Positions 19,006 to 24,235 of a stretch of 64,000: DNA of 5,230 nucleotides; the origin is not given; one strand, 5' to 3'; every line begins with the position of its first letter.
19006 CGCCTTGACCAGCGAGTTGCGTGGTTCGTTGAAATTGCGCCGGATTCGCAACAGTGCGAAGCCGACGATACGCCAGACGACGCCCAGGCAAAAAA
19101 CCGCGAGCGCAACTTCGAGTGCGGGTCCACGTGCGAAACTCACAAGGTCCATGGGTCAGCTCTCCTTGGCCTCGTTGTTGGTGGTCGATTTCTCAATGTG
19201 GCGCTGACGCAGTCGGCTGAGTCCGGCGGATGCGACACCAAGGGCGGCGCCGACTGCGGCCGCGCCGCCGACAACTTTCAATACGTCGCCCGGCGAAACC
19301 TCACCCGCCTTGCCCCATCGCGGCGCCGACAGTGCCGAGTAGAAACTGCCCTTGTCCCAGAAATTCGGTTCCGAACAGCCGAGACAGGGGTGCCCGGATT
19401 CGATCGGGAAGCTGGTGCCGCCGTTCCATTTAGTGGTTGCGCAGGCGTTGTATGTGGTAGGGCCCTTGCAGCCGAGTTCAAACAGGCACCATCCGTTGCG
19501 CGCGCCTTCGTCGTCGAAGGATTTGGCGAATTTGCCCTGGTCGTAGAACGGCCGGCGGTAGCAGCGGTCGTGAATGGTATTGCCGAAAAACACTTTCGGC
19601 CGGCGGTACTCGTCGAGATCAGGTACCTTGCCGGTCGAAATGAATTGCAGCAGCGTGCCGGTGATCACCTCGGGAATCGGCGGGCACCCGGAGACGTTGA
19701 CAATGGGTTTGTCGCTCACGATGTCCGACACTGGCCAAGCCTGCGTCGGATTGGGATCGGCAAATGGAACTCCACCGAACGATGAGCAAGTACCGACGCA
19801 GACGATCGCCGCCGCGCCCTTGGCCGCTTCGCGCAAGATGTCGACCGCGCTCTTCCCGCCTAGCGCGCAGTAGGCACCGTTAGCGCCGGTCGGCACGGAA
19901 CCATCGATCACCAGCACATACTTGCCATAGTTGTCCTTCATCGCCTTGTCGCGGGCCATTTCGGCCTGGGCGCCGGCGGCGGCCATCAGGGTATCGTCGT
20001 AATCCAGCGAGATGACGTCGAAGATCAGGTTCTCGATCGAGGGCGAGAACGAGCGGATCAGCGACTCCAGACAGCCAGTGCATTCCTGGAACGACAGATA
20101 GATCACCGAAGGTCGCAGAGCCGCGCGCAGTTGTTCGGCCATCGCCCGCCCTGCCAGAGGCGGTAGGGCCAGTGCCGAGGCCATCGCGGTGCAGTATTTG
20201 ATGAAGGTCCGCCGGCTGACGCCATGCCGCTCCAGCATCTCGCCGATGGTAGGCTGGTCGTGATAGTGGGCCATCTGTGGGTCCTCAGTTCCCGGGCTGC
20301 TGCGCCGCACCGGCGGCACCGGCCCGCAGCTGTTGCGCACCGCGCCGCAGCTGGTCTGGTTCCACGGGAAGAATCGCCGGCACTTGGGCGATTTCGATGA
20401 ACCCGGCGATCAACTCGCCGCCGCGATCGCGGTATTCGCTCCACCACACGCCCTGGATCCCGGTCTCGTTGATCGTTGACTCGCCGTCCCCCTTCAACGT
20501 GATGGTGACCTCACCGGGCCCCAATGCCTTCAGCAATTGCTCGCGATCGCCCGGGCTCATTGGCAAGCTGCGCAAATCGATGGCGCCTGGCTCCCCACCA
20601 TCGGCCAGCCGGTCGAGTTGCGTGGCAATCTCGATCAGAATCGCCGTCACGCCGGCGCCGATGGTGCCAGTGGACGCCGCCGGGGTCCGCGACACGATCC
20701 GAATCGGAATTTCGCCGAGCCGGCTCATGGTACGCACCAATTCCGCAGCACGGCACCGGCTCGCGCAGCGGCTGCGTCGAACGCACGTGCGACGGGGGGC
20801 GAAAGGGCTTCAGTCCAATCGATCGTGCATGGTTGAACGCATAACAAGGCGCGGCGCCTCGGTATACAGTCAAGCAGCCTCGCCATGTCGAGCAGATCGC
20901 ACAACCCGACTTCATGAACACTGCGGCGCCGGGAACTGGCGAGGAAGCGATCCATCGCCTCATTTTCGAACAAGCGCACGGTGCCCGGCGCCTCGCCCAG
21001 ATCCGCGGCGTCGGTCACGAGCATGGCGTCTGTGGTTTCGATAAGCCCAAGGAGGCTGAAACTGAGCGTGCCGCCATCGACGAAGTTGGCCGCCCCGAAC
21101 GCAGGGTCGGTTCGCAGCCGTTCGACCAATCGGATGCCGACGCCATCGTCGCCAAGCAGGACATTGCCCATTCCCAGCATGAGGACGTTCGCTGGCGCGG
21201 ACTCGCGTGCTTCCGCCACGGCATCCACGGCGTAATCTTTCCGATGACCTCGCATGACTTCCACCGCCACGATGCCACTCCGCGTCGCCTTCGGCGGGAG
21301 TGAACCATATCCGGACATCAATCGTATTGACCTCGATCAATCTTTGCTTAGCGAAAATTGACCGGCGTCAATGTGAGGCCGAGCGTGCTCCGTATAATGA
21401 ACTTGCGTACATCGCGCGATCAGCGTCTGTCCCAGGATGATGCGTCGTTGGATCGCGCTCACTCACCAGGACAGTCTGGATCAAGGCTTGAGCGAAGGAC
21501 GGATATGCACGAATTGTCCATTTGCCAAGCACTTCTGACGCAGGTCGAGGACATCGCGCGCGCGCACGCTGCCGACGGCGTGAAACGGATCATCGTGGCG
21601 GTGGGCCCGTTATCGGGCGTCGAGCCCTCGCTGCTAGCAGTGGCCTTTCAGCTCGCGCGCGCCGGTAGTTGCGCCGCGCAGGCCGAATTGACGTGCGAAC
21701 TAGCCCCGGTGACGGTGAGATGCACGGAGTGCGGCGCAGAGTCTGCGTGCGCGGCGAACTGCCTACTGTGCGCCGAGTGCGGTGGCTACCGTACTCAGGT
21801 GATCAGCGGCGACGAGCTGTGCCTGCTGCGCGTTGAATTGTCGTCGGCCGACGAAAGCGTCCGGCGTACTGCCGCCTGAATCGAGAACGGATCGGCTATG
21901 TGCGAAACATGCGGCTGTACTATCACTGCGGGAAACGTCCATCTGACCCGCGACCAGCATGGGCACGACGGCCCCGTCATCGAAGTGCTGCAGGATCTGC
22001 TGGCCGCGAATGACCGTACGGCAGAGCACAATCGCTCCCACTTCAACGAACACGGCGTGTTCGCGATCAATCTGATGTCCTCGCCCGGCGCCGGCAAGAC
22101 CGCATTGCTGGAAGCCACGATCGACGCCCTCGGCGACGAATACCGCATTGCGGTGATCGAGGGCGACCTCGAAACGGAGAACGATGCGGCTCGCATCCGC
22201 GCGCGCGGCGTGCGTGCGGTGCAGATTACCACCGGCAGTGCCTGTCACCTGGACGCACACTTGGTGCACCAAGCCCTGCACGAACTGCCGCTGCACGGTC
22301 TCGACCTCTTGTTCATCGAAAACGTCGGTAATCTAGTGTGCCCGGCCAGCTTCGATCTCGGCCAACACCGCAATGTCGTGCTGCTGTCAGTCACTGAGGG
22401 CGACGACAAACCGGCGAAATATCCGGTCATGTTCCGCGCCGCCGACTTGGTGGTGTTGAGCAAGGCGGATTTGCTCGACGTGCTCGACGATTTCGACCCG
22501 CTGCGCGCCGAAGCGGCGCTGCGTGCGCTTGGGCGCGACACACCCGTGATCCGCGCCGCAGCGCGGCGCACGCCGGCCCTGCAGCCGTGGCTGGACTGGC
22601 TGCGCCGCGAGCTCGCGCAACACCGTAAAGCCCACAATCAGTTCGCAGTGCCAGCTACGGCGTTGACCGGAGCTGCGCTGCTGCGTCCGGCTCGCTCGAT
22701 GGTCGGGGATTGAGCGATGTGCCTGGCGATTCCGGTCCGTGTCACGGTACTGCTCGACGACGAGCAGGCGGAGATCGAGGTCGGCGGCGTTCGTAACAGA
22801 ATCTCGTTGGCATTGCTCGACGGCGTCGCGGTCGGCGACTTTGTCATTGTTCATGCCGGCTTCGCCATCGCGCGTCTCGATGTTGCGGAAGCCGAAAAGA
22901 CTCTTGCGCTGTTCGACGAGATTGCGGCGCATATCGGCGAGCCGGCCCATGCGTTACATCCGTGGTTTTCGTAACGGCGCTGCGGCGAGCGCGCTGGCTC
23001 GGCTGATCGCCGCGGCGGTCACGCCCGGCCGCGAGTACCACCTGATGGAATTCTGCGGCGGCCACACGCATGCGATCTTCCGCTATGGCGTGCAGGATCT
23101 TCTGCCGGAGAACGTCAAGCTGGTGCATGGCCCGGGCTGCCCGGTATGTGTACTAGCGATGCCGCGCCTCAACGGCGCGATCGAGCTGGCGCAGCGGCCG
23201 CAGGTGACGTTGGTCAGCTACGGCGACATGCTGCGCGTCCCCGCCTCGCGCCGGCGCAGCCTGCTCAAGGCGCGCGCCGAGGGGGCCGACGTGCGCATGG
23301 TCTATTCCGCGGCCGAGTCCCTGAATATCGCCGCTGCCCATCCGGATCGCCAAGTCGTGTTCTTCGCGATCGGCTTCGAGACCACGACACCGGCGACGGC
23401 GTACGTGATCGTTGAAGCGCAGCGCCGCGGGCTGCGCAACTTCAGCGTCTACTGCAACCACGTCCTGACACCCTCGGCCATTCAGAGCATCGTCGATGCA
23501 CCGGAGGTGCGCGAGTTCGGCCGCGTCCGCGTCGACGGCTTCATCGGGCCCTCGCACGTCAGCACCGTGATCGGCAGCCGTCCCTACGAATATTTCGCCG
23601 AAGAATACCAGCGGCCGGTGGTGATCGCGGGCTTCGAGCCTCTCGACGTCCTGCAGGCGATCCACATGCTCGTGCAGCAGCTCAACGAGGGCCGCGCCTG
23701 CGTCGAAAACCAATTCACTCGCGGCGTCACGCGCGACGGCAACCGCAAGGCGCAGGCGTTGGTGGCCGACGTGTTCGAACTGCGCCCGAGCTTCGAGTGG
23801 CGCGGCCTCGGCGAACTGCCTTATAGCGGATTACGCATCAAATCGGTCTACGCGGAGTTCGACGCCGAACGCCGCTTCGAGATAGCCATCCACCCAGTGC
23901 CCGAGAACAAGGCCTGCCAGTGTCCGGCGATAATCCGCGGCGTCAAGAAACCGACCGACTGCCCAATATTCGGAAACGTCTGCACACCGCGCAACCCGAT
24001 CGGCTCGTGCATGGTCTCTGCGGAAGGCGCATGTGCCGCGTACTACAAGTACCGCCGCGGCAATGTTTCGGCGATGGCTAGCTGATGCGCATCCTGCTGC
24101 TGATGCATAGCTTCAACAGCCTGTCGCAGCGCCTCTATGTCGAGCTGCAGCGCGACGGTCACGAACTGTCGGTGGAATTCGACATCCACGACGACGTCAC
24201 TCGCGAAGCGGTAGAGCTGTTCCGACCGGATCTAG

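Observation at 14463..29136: Complete Isp-type (group 1e) [NiFe]-hydrogenase island in a probable Rhodanobacteraceae host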

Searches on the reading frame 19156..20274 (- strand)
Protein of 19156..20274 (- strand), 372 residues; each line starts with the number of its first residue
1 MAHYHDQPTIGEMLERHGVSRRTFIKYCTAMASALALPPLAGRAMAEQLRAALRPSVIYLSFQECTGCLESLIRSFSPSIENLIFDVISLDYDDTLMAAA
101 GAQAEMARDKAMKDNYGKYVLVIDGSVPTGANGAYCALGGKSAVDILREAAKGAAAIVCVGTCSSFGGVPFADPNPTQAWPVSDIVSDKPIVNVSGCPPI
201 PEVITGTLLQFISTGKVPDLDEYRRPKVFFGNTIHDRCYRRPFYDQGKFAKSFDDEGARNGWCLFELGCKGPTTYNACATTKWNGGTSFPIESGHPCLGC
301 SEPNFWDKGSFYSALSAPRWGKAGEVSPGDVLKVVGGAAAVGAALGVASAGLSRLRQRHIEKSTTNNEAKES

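Call 7: search_protein_families(library=pfam, proteins=[window:19156-20274:-])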
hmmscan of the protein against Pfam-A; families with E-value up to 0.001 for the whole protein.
window:19156-20274:- (372 aa): 2 families
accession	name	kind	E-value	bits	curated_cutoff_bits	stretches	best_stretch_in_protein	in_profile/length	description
PF14720.11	NiFe_hyd_SSU_C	-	1.5e-32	112.2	27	1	230-311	1-78/80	NiFe/NiFeSe hydrogenase small subunit C-terminal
PF01058.29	Oxidored_q6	-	5.2e-28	97.8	27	1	65-210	1-127/128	NADH ubiquinone oxidoreductase, 20 Kd subunit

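Call 8: search_protein_families(library=ncbifam, proteins=[window:19156-20274:-])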
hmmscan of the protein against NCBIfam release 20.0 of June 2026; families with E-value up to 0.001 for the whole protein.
window:19156-20274:- (372 aa): 4 families
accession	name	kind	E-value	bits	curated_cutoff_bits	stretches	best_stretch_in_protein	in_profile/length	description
TIGR00391.1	hydA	subfamily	9e-130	433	179.5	1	9-362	5-360/365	hydrogenase small subunit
NF007779.0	PRK10468.1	equivalog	3.2e-102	342.3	659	1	12-361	6-359/372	hydrogenase 2 small subunit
NF045520.1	H2_NiFeSe_small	exception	4.4e-69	233.2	470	1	19-312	2-312/314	NiFeSe hydrogenase small subunit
TIGR03294.1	FrhG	equivalog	1.5e-06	28.1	245.5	1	133-211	58-140/228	coenzyme F420 hydrogenase subunit gamma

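Call 49: search_solved_structures(query=window:19156-20274:-, max_evalue=1e-40, show_alignments=3)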
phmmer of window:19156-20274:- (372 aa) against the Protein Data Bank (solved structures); distinct sequences matched with E-value up to 1e-40: 40.
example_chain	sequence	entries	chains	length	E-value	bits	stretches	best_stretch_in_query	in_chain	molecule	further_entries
3myr_A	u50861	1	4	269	1e-117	396.6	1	53-318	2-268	Hydrogenase (NiFe) small subunit HydA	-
8pou_S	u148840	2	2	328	9.2e-104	350.6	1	54-361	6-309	Uptake hydrogenase small subunit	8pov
8poy_S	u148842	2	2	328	1.7e-102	346.4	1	54-361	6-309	Uptake hydrogenase small subunit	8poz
8pow_S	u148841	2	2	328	1.7e-102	346.4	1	54-361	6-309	Uptake hydrogenase small subunit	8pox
6g94_S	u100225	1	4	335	1.4e-101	343.4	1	56-364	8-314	Hydrogenase-1 small chain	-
5mdj_S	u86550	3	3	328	3.2e-101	342.2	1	54-361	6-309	Uptake hydrogenase small subunit; HOXK | Uptake hydrogenase small subunit;HOXK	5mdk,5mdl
3rgw_S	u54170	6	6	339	3.6e-101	342.1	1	54-361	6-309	Membrane-bound hydrogenase (NIFE) small subunit HOXK | Uptake hydrogenase small subunit | Uptake hydrogenase small subunit hoxK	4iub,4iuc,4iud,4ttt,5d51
6fpi_S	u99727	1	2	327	2.4e-100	339.3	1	56-364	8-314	Hydrogenase-1 small chain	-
3uqy_S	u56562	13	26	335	2.6e-100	339.2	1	56-364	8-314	Hydrogenase-1 small chain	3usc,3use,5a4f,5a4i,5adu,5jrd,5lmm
7odg_S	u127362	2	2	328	8.7e-100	337.5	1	54-361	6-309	Uptake hydrogenase small subunit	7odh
6rp2_S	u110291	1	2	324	2.4e-99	336.1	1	56-364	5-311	Hydrogenase-1 small chain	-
4gd3_S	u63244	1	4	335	7.2e-99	334.5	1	56-364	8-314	Hydrogenase-1 small chain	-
9eqi_S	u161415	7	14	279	2.7e-97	329.3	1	55-315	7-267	Hydrogenase-1 small chain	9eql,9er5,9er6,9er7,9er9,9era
5a4m_S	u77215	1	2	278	8.5e-97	327.7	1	55-314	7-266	HYDROGENASE-1 SMALL CHAIN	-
4ue3_SSS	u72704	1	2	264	1e-96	327.4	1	56-314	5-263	Hydrogenase-1 small chain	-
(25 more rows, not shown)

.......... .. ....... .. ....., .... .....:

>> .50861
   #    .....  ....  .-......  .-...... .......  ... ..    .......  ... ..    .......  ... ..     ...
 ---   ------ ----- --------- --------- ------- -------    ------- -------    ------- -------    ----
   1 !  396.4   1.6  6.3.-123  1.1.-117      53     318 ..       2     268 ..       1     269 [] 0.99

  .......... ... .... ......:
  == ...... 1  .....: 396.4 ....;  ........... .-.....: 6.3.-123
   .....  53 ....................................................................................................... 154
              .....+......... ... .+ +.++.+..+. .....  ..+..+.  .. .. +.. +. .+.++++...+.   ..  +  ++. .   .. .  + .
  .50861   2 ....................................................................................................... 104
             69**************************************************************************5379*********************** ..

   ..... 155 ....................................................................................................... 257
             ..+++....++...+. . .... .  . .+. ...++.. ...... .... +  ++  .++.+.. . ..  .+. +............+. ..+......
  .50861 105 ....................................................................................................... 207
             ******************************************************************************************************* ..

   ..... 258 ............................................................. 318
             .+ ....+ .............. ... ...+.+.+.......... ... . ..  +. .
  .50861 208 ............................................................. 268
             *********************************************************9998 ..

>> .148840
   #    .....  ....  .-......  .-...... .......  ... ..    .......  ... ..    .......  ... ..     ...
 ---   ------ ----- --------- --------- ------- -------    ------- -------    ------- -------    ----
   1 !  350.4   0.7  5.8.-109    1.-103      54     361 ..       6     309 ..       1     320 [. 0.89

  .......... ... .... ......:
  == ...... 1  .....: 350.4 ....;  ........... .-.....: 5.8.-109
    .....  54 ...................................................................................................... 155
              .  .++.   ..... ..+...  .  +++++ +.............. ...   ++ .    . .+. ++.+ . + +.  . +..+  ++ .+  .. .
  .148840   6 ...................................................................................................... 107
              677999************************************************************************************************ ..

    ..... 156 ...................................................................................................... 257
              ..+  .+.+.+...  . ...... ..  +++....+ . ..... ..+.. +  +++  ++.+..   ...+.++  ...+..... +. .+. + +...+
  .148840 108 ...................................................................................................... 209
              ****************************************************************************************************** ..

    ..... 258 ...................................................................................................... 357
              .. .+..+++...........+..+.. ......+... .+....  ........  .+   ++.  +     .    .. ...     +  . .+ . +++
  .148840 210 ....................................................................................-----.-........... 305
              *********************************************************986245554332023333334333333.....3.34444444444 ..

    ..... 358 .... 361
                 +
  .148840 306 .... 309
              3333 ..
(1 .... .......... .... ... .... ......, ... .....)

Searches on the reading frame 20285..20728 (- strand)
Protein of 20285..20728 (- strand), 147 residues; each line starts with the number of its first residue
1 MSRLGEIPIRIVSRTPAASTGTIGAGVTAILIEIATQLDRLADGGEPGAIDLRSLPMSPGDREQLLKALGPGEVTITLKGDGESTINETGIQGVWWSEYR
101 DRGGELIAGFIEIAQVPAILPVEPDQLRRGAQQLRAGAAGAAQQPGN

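Call 7: search_protein_families(library=pfam, proteins=[window:20285-20728:-])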
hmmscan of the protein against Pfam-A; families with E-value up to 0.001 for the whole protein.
window:20285-20728:- (147 aa): 1 family
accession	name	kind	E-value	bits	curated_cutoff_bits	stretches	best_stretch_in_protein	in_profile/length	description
PF04809.18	HupH_C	-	2.7e-29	101.8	23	1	28-136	5-113/118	HupH hydrogenase expression protein, C-terminal conserved region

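Call 8: search_protein_families(library=ncbifam, proteins=[window:20285-20728:-])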
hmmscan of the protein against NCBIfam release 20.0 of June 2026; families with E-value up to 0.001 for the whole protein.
window:20285-20728:- (147 aa): 0 families

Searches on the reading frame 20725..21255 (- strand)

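Call 7: search_protein_families(library=pfam, proteins=[window:20725-21255:-])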
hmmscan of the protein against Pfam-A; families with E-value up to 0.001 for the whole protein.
window:20725-21255:- (176 aa): 1 family
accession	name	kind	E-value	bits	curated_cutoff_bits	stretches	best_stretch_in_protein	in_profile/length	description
PF01750.23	HycI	-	4.1e-21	75.6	23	1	41-164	1-125/130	Hydrogenase maturation protease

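Call 8: search_protein_families(library=ncbifam, proteins=[window:20725-21255:-])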
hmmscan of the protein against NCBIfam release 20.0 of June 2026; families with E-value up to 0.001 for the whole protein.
window:20725-21255:- (176 aa): 7 families
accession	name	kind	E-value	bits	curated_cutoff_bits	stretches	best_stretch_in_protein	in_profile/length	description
TIGR00072.1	hydrog_prot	superfamily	1.7e-34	118.9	47.45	1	25-167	1-142/145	hydrogenase maturation protease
TIGR00140.1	hupD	subfamily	8.4e-32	110.2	151.8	1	24-173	1-150/151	HyaD/HybD family hydrogenase maturation endopeptidase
NF007777.0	PRK10466.1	equivalog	1.1e-24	87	190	1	23-174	2-153/164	HyaD/HybD family hydrogenase maturation endopeptidase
NF007616.0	PRK10264.1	equivalog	2.2e-22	79.7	261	1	23-174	5-157/195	hydrogenase 1 maturation protease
NF045519.1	NiFeSe_H2_mat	exception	5.2e-21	75.1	190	1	23-165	2-142/152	NiFeSe hydrogenase maturation protease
TIGR00142.1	hycI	equivalog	2.6e-14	53.2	119.1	1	25-164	2-136/146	hydrogenase maturation peptidase HycI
TIGR00130.1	frhD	equivalog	5.9e-11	42.7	134.95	1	23-123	4-105/153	coenzyme F420-reducing hydrogenase, FrhD protein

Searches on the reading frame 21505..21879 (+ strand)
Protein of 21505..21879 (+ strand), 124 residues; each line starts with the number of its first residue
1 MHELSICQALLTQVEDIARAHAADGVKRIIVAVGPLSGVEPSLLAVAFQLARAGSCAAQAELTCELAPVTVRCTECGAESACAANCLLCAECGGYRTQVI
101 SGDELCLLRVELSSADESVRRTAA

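Call 5: search_protein_families(library=pfam, proteins=[window:21505-21879:+])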
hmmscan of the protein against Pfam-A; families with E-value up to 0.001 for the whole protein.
window:21505-21879:+ (124 aa): 1 family
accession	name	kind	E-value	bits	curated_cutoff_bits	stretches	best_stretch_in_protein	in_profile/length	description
PF01155.25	HypA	-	2e-27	95.9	28.9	1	1-111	1-111/112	Hydrogenase/urease nickel incorporation, metallochaperone, hypA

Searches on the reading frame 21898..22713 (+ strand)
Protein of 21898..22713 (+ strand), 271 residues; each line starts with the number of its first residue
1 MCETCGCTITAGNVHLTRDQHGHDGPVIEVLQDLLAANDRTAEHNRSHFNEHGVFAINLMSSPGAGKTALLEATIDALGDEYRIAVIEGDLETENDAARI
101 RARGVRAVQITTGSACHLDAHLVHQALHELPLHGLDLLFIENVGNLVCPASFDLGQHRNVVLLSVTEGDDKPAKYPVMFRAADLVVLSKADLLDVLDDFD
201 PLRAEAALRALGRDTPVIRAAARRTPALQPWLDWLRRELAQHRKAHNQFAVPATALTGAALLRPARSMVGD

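Call 5: search_protein_families(library=pfam, proteins=[window:21898-22713:+])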
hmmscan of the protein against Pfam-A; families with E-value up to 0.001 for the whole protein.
window:21898-22713:+ (271 aa): 1 family
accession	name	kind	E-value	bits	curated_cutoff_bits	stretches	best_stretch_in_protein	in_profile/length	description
PF02492.25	cobW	-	3e-21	76.3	20.7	1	57-202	3-165/180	CobW/HypB/UreG, nucleotide-binding domain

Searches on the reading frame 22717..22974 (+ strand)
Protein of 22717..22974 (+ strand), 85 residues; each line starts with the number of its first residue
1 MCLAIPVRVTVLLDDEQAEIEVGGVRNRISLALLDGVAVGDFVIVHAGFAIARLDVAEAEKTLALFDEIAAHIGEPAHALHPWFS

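Call 5: search_protein_families(library=pfam, proteins=[window:22717-22974:+])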
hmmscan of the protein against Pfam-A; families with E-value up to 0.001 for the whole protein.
window:22717-22974:+ (85 aa): 1 family
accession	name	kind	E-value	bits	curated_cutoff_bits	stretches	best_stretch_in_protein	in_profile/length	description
PF01455.23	HupF_HypC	-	3.8e-24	85.1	28.5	1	1-66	1-65/65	HupF/HypC family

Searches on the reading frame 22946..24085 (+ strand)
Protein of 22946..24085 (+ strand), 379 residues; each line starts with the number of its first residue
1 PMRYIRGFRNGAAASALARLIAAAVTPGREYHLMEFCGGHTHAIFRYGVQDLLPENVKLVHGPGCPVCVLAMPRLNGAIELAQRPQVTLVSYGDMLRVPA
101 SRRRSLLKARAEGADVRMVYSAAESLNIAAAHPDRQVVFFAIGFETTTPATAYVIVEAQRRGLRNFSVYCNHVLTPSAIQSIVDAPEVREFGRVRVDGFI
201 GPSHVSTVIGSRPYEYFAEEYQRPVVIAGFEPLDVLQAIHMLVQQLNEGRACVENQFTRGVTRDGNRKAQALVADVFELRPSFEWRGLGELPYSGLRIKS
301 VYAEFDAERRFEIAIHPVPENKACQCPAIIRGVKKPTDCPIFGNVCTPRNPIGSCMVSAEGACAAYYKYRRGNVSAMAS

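Call 5: search_protein_families(library=pfam, proteins=[window:22946-24085:+])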
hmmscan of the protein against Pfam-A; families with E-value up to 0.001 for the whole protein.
window:22946-24085:+ (379 aa): 1 family
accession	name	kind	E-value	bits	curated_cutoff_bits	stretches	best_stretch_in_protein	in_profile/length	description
PF01924.21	HypD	-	2.1e-151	504.5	25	1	14-370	3-351/351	Hydrogenase formation hypA family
